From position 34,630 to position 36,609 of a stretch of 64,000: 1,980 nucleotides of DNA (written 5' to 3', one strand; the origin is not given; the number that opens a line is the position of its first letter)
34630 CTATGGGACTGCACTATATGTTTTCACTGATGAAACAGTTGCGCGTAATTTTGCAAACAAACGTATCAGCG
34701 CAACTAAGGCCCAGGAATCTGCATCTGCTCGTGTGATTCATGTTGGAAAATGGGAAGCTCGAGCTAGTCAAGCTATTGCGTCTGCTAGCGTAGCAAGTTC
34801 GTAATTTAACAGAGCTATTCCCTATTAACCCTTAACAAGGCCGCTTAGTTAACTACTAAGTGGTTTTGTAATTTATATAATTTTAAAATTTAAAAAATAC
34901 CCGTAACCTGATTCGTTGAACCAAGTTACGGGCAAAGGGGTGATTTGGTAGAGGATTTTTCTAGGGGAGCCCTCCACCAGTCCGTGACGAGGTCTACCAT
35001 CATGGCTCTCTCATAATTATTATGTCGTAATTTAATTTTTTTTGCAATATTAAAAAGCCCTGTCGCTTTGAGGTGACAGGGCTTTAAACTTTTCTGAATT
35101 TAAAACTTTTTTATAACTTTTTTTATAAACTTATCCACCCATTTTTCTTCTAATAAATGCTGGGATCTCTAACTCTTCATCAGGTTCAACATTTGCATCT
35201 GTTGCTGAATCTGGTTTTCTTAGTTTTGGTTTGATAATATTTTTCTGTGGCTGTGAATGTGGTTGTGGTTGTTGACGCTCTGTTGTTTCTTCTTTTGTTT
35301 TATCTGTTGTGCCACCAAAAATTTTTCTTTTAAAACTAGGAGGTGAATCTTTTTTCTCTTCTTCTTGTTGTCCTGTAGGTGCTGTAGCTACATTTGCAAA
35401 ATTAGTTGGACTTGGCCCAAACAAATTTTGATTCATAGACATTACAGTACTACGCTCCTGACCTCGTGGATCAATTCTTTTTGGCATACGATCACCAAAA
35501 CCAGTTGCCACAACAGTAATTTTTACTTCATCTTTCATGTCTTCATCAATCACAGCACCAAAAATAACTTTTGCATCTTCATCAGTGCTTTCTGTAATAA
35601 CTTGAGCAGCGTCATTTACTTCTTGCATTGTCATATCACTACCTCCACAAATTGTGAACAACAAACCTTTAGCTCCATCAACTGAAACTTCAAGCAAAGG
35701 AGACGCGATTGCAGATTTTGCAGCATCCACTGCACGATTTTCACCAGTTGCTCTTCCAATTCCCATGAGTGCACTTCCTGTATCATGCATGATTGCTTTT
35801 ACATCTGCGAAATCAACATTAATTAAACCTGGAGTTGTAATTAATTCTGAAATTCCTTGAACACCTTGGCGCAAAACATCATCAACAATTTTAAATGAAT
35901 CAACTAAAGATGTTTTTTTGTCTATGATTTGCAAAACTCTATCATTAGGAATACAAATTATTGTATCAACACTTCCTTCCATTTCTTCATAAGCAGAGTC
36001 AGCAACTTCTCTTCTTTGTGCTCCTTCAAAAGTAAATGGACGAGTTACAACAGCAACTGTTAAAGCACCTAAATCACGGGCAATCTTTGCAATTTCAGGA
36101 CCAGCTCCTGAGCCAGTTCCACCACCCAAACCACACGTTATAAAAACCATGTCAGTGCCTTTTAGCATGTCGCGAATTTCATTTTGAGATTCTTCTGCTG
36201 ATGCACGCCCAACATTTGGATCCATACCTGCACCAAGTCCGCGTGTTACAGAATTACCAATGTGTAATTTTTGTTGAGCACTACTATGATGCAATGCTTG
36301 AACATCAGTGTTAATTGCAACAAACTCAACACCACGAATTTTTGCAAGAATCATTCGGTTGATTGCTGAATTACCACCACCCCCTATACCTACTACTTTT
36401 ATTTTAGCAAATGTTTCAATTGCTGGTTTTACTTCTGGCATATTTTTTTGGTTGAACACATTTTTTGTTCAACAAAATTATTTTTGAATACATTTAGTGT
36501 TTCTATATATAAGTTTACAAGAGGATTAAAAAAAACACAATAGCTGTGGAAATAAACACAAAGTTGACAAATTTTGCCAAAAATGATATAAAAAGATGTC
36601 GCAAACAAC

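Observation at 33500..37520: Two self-contained, higher-GC, plus-strand genes wedged between nrdR, ftsZ and ftsA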

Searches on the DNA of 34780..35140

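Call 37: search_rna_families(source=window, start=34780, end=35140, threshold=evalue, max_evalue=10, show_alignments=2)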
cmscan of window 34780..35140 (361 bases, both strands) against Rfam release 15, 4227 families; matches with E-value up to 10: 29.
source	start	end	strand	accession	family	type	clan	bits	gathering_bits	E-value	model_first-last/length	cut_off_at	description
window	35015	35092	+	RF02064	STnc370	Gene; sRNA;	-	30.3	54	0.027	1-71/71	no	Enterobacterial sRNA STnc370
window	35049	35134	-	RF00515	PyrR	Cis-reg;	-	23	54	0.46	1-115/115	no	PyrR binding site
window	35046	35117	-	RF02371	PyrG_leader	Cis-reg; leader;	-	21.9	65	1.2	1-78/78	no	PyrG leader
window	34787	34875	+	RF04312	trpB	Cis-reg;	-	21.8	59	0.85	1-107/107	no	trpB ncRNA motif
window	34832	34908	-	RF02414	rli60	Gene; sRNA;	-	21.5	60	1.5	1-191/191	no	Listeria sRNA rli60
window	35032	35107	-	RF01842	mycoplasma_FSE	Cis-reg; frameshift_element;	-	21.5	88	4.7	1-87/87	no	mycoplasma ribosomal frameshift element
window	35047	35128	-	RF02414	rli60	Gene; sRNA;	-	21.1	60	1.8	1-191/191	no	Listeria sRNA rli60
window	35007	35064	+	RF01692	Bacteroid-trp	Cis-reg; leader;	-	20.8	49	7.4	1-131/131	no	Bacteroidete tryptophan peptide leader RNA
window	35034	35087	+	RF02450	ncr1175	Gene; sRNA;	-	20.7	60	0.17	1-110/110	no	Bacillus sRNA ncr1175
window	35042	35140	-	RF00557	L10_leader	Cis-reg; leader;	-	20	44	0.35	61-138/138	5'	Ribosomal protein L10 leader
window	35049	35140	-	RF04182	GibS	Gene; sRNA;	-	19.8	115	1.6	37-142/142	5'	GibS sRNA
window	35049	35140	-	RF02390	sau-41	Gene; sRNA;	-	18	80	1.9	45-156/156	5'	Staphylococcus sRNA sau-41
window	35005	35086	+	RF01482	AdoCbl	Cis-reg; riboswitch;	CL00101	17.9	50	0.61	1-149/149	no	AdoCbl (Cobalamin/B12) riboswitch aptamer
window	34885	35056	-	RF02860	Arrc14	Gene; sRNA;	-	17.8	99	2.9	1-167/167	no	Actinobacillus sRNA 14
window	35050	35133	+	RF00020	U5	Gene; snRNA; splicing;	-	17.8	40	3.9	1-117/117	no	U5 spliceosomal RNA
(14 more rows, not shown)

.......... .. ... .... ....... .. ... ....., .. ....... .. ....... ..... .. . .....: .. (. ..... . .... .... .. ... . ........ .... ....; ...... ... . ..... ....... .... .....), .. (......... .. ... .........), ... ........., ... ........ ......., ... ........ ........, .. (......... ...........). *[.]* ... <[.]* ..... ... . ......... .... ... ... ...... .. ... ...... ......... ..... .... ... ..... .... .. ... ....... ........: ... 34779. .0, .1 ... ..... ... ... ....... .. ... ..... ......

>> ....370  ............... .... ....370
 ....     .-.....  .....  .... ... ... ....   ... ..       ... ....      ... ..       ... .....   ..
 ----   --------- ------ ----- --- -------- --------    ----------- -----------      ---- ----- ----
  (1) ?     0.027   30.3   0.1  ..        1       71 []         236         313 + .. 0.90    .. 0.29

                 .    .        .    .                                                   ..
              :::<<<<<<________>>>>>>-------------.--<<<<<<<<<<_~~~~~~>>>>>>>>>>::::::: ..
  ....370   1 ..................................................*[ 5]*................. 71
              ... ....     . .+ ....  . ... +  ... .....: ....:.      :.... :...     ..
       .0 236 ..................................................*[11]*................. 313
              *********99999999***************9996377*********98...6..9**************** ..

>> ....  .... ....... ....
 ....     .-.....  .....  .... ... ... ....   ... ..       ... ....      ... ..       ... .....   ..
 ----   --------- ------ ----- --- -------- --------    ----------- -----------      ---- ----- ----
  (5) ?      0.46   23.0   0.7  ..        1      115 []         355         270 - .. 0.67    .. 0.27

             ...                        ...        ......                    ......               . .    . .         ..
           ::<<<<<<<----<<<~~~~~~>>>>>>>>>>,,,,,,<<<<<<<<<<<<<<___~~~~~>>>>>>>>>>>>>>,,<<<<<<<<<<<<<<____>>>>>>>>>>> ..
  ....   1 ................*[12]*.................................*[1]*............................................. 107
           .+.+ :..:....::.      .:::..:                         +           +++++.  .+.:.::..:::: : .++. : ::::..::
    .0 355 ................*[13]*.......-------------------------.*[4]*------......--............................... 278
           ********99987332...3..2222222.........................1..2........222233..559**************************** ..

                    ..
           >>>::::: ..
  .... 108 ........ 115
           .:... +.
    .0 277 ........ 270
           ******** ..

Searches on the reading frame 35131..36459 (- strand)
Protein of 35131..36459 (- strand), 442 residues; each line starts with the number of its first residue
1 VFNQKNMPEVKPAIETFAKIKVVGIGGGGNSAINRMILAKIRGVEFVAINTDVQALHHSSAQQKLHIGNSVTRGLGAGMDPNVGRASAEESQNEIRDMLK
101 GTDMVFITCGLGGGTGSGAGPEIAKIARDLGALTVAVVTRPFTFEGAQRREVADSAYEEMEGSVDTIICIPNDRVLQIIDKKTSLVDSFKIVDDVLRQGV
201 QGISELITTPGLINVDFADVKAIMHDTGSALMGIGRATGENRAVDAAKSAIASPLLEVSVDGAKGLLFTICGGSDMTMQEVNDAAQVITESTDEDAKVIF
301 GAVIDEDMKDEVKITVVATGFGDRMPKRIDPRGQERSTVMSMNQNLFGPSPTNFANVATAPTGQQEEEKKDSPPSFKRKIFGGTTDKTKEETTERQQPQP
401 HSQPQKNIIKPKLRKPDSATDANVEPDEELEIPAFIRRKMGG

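Call 34: find_related_loci(query=window:35131-36459:-, collection=genome_contigs, flank=6000)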
Query window:35131-36459:- (442 aa) in genome_contigs; peptide patterns used: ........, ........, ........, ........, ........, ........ (x = any residue, [..] = any of these).
133 stretches matched a pattern; 72 encode a relative of the query (tblastn E <= 1e-3); 72 distinct loci.
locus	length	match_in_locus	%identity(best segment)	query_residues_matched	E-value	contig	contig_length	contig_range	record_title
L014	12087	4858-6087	60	6-440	4e-146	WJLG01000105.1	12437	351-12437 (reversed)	MAG: Candidatus Falkowbacteria bacterium isolate Bin_529 k141_4445459, whole genome shotgun sequence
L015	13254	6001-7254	62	2-440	3e-145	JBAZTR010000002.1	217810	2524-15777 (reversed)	MAG: Patescibacteria group bacterium isolate SO_2017_GW1_208 NODE_457_length_217810_cov_3.426450_OW334_2017, whole genom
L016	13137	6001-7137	58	9-440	6e-143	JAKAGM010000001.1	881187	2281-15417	MAG: bacterium isolate WY2.bin33 NODE_1_length_881187_cov_3.460649, whole genome shotgun sequence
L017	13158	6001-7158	59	6-440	3e-142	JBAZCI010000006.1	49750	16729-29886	MAG: Patescibacteria group bacterium isolate SO_2017_GW1_133 NODE_3492_length_49750_cov_1.624992_OW334_2017, whole genom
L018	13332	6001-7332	58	7-440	6e-138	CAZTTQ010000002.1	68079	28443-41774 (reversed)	MAG TPA_asm: uncultured Gammaproteobacteria bacterium isolate SRP278252_co2_124 genome assembly, contig: NODE_632_length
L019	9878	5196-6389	60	9-441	1e-137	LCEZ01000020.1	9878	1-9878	MAG: Parcubacteria group bacterium GW2011_GWD2_43_10 UV57_C0020, whole genome shotgun sequence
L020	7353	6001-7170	59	7-440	2e-136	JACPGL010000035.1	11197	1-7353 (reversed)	MAG: Candidatus Kerfeldbacteria bacterium isolate NC_groundwater_386_Ag_B-0.1um_51_13 GD18-4_B1_scaffold_765713, whole g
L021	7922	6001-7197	57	6-440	8e-136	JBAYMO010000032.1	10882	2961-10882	MAG: Candidatus Buchananbacteria bacterium isolate SO_2016_LW1_41 scaffold07390_LW64-88_2016, whole genome shotgun seque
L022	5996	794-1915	64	9-379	1e-135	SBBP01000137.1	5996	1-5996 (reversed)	MAG: Candidatus Microgenomatus auricola isolate Bin_40 Hy_contig8482, whole genome shotgun sequence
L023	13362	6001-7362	53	7-437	9e-127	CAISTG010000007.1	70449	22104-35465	MAG: Candidatus Buchananbacteria bacterium isolate MJ-time_bin-7222 genome assembly, contig: bin-7222:07/66, whole genom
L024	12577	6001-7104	53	6-379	9e-117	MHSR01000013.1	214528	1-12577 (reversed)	MAG: Candidatus Terrybacteria bacterium RIFCSPHIGHO2_01_FULL_43_35 rifcsphigho2_01_scaffold_372, whole genome shotgun se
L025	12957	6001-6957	58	3-321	2e-111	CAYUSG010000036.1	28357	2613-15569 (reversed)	MAG TPA_asm: uncultured Paenibacillaceae bacterium isolate SRP144015_co1_20 genome assembly, contig: NODE_852_length_283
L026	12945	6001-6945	59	7-321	3e-110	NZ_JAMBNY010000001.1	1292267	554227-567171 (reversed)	Paenibacillus camelliae strain TA 29 NODE_1_, whole genome shotgun sequence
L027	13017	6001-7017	54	17-352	6e-105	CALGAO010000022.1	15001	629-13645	MAG TPA_asm: uncultured Paenibacillaceae bacterium isolate SRR4028141_bin.104_CONCOCT_v1.1_MAG genome assembly, contig:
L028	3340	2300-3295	55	17-344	5e-106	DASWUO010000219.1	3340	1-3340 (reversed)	MAG TPA_asm: Bacilli bacterium isolate SMAG_U3605 k141_103427, whole genome shotgun sequence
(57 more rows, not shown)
